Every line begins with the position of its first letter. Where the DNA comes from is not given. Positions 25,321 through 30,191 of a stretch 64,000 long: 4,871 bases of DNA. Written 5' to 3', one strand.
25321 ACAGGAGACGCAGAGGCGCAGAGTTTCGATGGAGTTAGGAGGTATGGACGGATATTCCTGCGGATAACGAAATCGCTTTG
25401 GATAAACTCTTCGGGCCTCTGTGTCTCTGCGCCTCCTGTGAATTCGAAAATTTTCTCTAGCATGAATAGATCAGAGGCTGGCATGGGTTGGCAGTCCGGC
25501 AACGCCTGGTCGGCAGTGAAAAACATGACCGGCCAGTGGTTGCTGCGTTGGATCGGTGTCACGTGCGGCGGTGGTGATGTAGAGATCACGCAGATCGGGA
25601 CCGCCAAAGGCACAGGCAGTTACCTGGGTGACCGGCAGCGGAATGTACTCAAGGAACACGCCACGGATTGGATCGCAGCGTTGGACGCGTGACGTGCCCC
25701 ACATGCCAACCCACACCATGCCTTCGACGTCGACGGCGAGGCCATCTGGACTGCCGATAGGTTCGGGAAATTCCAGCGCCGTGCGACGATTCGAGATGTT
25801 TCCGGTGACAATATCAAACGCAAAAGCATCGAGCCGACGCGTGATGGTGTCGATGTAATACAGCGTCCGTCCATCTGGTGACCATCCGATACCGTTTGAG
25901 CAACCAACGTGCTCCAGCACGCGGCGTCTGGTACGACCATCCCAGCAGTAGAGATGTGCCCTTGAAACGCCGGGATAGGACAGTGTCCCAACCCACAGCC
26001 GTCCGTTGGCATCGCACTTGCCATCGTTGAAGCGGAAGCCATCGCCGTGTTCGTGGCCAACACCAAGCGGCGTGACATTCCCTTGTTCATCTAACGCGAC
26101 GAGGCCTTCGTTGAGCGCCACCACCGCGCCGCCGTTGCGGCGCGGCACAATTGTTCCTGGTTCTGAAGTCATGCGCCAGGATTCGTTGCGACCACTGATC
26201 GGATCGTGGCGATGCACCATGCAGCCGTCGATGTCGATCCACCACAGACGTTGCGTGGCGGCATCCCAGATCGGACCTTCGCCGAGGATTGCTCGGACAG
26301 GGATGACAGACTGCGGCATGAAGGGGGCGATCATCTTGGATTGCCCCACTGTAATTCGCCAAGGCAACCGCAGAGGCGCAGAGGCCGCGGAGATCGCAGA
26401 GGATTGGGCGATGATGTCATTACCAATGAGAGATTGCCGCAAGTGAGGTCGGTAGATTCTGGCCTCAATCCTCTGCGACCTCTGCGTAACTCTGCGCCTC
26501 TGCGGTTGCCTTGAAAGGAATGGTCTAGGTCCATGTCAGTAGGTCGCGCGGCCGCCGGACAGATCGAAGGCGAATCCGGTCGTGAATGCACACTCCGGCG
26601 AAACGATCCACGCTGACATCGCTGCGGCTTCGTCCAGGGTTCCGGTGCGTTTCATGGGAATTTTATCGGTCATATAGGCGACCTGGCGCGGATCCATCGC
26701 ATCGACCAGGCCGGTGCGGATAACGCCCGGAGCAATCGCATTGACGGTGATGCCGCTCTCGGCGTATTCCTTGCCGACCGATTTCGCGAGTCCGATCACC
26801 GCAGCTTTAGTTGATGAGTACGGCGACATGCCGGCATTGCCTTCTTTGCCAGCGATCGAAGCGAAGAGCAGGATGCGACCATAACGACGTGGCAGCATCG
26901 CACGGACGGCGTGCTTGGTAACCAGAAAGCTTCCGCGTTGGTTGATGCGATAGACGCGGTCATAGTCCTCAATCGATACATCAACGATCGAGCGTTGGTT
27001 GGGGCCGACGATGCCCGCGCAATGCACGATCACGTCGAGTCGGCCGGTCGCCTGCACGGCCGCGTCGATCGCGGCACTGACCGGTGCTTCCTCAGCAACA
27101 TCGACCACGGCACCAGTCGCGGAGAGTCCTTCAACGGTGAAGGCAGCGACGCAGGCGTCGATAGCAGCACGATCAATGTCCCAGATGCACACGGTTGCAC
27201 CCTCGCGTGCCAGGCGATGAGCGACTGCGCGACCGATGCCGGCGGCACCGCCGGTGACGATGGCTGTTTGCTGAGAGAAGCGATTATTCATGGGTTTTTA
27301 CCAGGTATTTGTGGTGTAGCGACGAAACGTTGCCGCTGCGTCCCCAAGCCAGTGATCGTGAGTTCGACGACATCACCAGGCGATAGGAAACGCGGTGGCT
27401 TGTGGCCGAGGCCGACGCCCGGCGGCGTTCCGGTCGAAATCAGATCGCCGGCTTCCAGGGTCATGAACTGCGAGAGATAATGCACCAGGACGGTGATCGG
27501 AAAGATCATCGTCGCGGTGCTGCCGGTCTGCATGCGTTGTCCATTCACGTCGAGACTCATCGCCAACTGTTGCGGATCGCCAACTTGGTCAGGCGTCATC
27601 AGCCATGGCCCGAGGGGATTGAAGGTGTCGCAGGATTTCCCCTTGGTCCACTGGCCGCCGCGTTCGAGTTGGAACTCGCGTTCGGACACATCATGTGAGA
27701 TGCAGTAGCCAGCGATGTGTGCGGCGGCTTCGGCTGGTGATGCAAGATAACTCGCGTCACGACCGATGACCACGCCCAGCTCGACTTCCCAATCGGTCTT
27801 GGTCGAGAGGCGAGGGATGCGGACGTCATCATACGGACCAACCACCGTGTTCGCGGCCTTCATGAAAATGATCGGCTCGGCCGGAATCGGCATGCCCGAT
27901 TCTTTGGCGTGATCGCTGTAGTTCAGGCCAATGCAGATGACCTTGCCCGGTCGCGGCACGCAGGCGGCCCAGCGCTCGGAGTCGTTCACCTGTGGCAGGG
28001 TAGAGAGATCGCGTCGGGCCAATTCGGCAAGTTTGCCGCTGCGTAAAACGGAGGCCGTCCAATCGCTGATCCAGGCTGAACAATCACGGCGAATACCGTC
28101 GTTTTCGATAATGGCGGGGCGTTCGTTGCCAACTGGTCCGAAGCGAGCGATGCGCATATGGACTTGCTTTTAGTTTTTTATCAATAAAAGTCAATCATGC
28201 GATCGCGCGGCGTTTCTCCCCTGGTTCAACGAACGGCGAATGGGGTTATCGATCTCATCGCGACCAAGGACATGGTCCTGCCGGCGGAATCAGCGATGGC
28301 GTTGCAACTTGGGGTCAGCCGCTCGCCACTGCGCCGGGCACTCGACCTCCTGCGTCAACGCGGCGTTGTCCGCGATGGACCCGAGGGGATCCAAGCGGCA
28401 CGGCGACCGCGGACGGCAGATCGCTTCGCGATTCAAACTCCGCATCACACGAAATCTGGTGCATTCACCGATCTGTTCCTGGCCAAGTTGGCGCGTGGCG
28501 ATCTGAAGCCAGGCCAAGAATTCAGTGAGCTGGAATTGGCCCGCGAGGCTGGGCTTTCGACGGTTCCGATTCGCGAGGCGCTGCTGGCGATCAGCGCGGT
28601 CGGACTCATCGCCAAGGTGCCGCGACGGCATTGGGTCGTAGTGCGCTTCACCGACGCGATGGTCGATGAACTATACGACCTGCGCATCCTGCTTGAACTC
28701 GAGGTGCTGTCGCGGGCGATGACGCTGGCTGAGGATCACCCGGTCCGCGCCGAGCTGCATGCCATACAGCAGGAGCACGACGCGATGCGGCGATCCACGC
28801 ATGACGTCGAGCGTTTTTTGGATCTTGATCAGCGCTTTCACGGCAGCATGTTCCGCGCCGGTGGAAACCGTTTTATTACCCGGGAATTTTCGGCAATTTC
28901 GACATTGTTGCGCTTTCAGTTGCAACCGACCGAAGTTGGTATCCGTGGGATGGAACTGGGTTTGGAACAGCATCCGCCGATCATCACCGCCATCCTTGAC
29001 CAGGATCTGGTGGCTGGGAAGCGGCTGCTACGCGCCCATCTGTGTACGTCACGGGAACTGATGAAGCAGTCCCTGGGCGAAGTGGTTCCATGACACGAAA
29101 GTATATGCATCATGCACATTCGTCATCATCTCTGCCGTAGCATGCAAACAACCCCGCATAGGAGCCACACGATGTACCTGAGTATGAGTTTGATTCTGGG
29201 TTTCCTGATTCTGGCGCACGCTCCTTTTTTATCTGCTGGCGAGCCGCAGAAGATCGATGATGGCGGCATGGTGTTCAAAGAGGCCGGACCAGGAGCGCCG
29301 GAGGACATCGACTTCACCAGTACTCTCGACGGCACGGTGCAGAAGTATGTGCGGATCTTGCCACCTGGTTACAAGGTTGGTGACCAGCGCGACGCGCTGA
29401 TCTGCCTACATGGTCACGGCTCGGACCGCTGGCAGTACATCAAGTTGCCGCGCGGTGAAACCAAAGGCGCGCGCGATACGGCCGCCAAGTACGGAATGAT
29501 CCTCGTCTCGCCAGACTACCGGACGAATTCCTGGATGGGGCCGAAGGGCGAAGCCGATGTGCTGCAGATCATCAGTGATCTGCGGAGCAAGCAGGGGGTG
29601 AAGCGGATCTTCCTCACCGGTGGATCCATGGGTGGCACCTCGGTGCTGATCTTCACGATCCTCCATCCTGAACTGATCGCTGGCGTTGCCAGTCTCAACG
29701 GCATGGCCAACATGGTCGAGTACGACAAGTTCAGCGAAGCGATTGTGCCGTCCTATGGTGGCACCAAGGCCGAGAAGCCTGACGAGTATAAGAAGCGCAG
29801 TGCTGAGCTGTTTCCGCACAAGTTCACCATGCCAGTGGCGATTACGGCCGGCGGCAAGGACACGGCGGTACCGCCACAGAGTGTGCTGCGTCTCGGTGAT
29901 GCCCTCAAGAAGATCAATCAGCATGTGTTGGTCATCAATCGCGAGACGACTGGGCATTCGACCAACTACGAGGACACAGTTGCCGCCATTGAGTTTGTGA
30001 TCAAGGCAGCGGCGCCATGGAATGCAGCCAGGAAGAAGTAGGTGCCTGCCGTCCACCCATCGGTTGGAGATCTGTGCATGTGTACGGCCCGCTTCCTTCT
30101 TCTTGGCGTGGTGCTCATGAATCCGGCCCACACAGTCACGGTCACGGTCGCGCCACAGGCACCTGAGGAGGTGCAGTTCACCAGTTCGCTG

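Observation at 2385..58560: Long hairpin elements with tandem-oligomer arms fill nearly every intergenic gap, usually starting just after stop codons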

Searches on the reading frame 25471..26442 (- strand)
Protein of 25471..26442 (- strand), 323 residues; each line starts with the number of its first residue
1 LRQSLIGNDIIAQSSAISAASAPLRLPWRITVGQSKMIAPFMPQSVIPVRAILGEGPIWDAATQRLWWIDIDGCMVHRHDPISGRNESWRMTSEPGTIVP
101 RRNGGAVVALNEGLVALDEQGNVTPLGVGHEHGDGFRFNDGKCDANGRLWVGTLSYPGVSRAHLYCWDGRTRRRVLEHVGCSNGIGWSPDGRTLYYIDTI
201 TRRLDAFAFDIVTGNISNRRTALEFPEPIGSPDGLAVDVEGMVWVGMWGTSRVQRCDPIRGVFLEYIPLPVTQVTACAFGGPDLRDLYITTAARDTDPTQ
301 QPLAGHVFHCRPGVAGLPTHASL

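Call 16: search_protein_families(library=pfam, proteins=[window:25471-26442:-])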
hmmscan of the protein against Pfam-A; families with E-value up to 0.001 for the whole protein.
window:25471-26442:- (323 aa): 1 family
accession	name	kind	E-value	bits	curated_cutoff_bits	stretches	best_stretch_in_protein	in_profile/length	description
PF08450.18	SGL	-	4.7e-78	262.6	26.3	1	53-292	1-245/246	SMP-30/Gluconolactonase/LRE-like region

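Call 36: find_homologous_proteins(query=window:25474-26334:-, max_evalue=1e-40)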
Query seq(287 aa) (287 aa): 6361 proteins with E <= 1e-40 among 8000 candidates; the best 120 are listed.
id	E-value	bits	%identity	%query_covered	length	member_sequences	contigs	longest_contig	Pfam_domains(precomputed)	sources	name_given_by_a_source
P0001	2.0e-199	680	100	100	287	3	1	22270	PF08450.19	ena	-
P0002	1.5e-134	466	70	93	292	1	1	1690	PF08450.19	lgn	-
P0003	3.1e-121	423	64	99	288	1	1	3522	PF08450.19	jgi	jgi:sugar lactone lactonase YvrE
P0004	1.4e-116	407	66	98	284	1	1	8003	PF08450.19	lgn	-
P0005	2.3e-116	407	62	97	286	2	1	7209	PF08450.19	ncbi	-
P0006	4.1e-96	340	57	98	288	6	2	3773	PF08450.19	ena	-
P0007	4.9e-96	340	57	96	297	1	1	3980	PF08450.19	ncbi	-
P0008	7.4e-91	323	54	96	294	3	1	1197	PF08450.19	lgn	-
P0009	1.2e-79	286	49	96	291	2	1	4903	PF08450.19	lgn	-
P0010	3.8e-79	284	47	96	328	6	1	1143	PF08450.19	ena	-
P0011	6.6e-79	284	50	96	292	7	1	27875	PF08450.19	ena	-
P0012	1.9e-78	282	49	96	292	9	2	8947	PF08450.19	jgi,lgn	jgi:sugar lactone lactonase YvrE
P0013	4.0e-78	281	49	96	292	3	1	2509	PF08450.19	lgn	-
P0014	5.1e-78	281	50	95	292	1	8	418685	PF08450.19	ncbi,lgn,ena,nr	ncbi:MAG: SMP-30/gluconolactonase/LRE family protein [Planctomycetes bacterium]|nr:SMP-30/gluconolac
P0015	1.4e-77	279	49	95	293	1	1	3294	PF08450.19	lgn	-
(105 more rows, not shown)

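Call 37: find_encoding_contigs(protein=P0004, flank=4000, max_places=2)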
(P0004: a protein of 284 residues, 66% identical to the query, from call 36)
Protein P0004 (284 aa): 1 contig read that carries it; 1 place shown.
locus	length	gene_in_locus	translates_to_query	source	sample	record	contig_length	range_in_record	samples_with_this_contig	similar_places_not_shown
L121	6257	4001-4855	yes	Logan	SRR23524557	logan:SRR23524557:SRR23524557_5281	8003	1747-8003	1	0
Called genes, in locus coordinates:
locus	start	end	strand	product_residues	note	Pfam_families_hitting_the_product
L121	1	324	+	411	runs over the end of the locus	PF06050:HGD-D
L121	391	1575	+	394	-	PF01120:Alpha_L_fucos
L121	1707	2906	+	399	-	PF13243:SQHop_cyclase_C (weak)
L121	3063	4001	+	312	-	PF01300:Sua5_yciO_yrdC, PF03481:Sua5_C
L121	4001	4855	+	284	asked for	PF08450:SGL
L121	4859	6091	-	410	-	PF07228:SpoIIE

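Call 38: find_encoding_contigs(protein=P0005, flank=4000, max_places=2)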
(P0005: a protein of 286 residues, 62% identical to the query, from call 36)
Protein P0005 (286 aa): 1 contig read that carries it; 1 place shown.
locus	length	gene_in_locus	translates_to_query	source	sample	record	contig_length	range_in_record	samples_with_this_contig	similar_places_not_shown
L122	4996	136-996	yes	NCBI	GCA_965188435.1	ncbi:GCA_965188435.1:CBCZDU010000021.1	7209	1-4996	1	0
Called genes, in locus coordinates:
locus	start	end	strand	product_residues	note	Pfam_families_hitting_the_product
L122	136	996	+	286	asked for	PF08450:SGL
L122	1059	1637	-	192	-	PF00255:GSHPx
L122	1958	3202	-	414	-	PF07690:MFS_1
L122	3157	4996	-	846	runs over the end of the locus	PF03993:DUF349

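Call 39: find_encoding_contigs(protein=P0001, flank=10000, max_places=3)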
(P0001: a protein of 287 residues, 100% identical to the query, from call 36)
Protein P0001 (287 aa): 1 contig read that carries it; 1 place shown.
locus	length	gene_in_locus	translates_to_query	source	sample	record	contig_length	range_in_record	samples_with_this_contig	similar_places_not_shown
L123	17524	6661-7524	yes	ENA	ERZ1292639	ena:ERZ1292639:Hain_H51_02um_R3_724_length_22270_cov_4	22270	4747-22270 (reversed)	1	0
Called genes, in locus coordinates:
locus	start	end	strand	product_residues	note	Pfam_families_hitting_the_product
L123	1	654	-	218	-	PF02746:MR_MLE_N, PF13378:MR_MLE_C (weak)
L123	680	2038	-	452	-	PF22842:Pel9A-like_beta_helix, PF14592:Chondroitinas_B (weak), PF05048:NosD (faint), PF13229:Beta_helix (faint)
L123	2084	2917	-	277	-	PF00561:Abhydrolase_1 (faint), PF00326:Peptidase_S9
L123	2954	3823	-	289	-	PF00756:Esterase (faint), PF00561:Abhydrolase_1 (weak), PF00326:Peptidase_S9, PF12146:Hydrolase_4 (faint)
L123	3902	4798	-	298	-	PF00392:GntR (weak), PF07729:FCD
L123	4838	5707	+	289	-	PF01557:FAA_hydrolase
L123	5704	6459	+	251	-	PF00106:adh_short, PF08659:KR, PF01370:Epimerase, PF13561:adh_short_C2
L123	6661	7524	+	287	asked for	PF08450:SGL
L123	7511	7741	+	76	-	-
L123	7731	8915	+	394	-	PF02746:MR_MLE_N, PF13378:MR_MLE_C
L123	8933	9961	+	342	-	PF24827:AstE_AspA_cat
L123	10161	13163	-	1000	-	PF00069:Pkinase, PF07714:PK_Tyr_Ser-Thr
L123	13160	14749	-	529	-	PF16697:Yop-YscD_cpl, PF00498:FHA, PF01590:GAF, PF13185:GAF_2, PF07228:SpoIIE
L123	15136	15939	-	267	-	-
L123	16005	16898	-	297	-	PF12833:HTH_18, PF00165:HTH_AraC (weak)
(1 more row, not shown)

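Call 84: find_encoding_contigs(protein=P0003, flank=3000, max_places=2)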
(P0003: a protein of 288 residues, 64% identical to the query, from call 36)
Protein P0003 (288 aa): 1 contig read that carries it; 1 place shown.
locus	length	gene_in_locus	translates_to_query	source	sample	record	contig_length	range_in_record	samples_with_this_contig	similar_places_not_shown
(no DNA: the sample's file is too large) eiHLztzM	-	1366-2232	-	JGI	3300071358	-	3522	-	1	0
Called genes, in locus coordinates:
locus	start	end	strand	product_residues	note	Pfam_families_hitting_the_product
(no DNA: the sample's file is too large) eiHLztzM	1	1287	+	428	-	?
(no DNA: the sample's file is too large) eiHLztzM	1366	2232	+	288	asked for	PF08450:SGL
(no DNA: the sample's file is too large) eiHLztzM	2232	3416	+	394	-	PF02746:MR_MLE_N, PF13378:MR_MLE_C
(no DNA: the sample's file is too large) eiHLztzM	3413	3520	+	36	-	?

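Call 85: find_encoding_contigs(protein=P0002, flank=3000, max_places=2)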
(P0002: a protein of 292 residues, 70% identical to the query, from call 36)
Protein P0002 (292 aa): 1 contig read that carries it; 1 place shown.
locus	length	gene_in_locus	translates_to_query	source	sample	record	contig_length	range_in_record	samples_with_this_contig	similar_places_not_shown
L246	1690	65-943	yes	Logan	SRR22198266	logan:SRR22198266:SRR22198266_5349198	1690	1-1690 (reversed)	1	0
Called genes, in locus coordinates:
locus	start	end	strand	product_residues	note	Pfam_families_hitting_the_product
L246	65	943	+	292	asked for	PF08450:SGL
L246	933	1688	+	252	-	?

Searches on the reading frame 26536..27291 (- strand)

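Call 16: search_protein_families(library=pfam, proteins=[window:26536-27291:-])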
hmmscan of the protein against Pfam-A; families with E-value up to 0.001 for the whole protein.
window:26536-27291:- (251 aa): 4 families
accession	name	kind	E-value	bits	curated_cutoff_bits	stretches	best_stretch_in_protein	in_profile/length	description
PF13561.12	adh_short_C2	-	2.4e-53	181.6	27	1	15-247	1-234/236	Enoyl-(Acyl carrier protein) reductase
PF00106.31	adh_short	-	1e-50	172.4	26.6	1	8-199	1-190/195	short chain dehydrogenase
PF08659.16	KR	-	2.7e-14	53.9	22.6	1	9-172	2-163/180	KR domain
PF01370.27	Epimerase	-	8.9e-08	32.3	20.9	1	11-189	2-176/240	NAD dependent epimerase/dehydratase family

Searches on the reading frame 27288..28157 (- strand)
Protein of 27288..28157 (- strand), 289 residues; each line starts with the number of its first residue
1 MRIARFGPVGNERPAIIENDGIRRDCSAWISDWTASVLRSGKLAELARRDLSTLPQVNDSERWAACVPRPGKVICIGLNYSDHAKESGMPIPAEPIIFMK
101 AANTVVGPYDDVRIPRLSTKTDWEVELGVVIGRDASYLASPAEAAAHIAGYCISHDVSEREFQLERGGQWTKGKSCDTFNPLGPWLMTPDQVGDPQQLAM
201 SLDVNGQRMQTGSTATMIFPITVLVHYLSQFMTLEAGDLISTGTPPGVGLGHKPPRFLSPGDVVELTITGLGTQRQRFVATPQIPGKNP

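Call 16: search_protein_families(library=pfam, proteins=[window:27288-28157:-])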
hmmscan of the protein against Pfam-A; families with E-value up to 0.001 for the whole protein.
window:27288-28157:- (289 aa): 1 family
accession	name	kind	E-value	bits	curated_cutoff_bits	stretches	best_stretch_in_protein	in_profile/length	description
PF01557.24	FAA_hydrolase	-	3.3e-74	249.6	23.9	1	72-278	1-213/214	Fumarylacetoacetate (FAA) hydrolase C-terminal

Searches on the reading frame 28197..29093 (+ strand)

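Call 16: search_protein_families(library=pfam, proteins=[window:28197-29093:+])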
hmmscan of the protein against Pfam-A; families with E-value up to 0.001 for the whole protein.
window:28197-29093:+ (298 aa): 2 families
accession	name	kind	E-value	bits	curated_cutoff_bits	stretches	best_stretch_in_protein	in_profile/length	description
PF07729.17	FCD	-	3.8e-18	66.5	24.3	1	158-282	1-123/125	FCD domain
PF00392.27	GntR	-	1.6e-15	56.9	27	2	25-58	21-54/64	Bacterial regulatory proteins, gntR family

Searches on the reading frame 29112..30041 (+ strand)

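Call 16: search_protein_families(library=pfam, proteins=[window:29112-30041:+])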
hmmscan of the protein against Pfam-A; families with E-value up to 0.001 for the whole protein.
window:29112-30041:+ (309 aa): 5 families
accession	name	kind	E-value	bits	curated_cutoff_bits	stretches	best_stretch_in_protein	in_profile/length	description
PF00326.27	Peptidase_S9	-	4.9e-13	49.5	22.6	1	150-287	48-192/213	Prolyl oligopeptidase family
PF00561.26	Abhydrolase_1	-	2.5e-10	40.9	25.8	1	148-217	53-122/245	alpha/beta hydrolase fold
PF12146.15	Hydrolase_4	-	1.9e-06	27.8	27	0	148-202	60-114/239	Serine aminopeptidase, S33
PF00756.26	Esterase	-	6.5e-06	26.5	22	1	155-287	107-232/251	Putative esterase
PF20434.5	BD-FAE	-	0.0008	19.4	26.8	0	192-261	142-211/215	BD-FAE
